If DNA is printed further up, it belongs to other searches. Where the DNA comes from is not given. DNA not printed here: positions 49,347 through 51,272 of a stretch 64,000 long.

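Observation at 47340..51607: Four-gene cassette: two tandem CrtI/phytoene-desaturase-family flavoenzymes bracketed by two small paralogous proteins of unknown family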

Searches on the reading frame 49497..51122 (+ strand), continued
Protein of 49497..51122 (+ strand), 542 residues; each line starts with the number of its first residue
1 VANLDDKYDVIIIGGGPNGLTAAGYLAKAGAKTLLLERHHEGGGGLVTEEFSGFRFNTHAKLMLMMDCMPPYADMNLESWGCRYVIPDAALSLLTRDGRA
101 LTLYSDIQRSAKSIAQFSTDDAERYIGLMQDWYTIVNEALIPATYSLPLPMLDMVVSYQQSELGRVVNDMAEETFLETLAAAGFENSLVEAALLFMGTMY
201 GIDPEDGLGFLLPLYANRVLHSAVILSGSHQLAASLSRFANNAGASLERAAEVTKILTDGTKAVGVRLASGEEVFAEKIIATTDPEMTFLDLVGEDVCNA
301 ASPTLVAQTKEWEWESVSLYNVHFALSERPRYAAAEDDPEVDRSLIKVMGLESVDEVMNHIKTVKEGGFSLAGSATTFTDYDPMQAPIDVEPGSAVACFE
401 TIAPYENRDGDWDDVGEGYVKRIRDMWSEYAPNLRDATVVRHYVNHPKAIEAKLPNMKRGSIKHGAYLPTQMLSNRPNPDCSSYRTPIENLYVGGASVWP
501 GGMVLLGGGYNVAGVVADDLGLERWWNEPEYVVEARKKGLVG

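Call 71: find_encoding_contigs(protein=P0184, flank=6000, max_places=3)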
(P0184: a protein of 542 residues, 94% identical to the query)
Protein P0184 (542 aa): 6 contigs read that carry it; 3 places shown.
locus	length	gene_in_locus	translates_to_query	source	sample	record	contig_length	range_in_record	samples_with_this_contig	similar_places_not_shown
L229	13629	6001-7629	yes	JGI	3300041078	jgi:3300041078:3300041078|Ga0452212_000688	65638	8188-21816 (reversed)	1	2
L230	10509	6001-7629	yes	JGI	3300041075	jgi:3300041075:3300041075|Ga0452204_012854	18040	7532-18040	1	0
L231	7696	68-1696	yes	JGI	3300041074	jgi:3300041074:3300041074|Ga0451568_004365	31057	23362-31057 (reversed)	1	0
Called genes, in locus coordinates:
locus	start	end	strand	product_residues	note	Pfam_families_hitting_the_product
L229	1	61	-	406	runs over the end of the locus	PF02771:Acyl-CoA_dh_N, PF02770:Acyl-CoA_dh_M, PF00441:Acyl-CoA_dh_1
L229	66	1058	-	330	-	PF00296:Bac_luciferase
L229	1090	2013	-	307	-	PF00296:Bac_luciferase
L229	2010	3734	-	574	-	PF00501:AMP-binding, PF13193:AMP-binding_C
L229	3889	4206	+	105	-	-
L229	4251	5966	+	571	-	PF00890:FAD_binding_2 (faint), PF01266:DAO, PF01946:Thi4 (weak), PF13450:NAD_binding_8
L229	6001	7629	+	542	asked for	PF01134:GIDA (faint), PF01266:DAO (weak), PF01494:FAD_binding_3 (weak), PF01946:Thi4, PF03486:HI0933_like (faint), PF12831:FAD_oxidored, PF13450:NAD_binding_8, PF01593:Amino_oxidase, +1 more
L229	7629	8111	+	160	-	-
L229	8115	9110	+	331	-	PF01636:APH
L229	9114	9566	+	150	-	-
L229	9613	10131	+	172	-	PF00903:Glyoxalase (weak), PF13669:Glyoxalase_4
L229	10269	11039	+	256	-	PF00106:adh_short, PF13561:adh_short_C2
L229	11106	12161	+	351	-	-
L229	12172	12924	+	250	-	PF00106:adh_short, PF08659:KR (weak), PF23441:SDR (weak), PF13561:adh_short_C2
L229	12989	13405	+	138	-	PF13577:SnoaL_4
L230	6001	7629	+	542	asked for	PF01134:GIDA (faint), PF01266:DAO (weak), PF01494:FAD_binding_3 (weak), PF01946:Thi4, PF03486:HI0933_like (faint), PF12831:FAD_oxidored, PF13450:NAD_binding_8, PF01593:Amino_oxidase, +1 more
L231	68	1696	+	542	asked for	PF01134:GIDA (faint), PF01266:DAO (weak), PF01494:FAD_binding_3 (weak), PF01946:Thi4, PF03486:HI0933_like (faint), PF12831:FAD_oxidored, PF13450:NAD_binding_8, PF01593:Amino_oxidase, +1 more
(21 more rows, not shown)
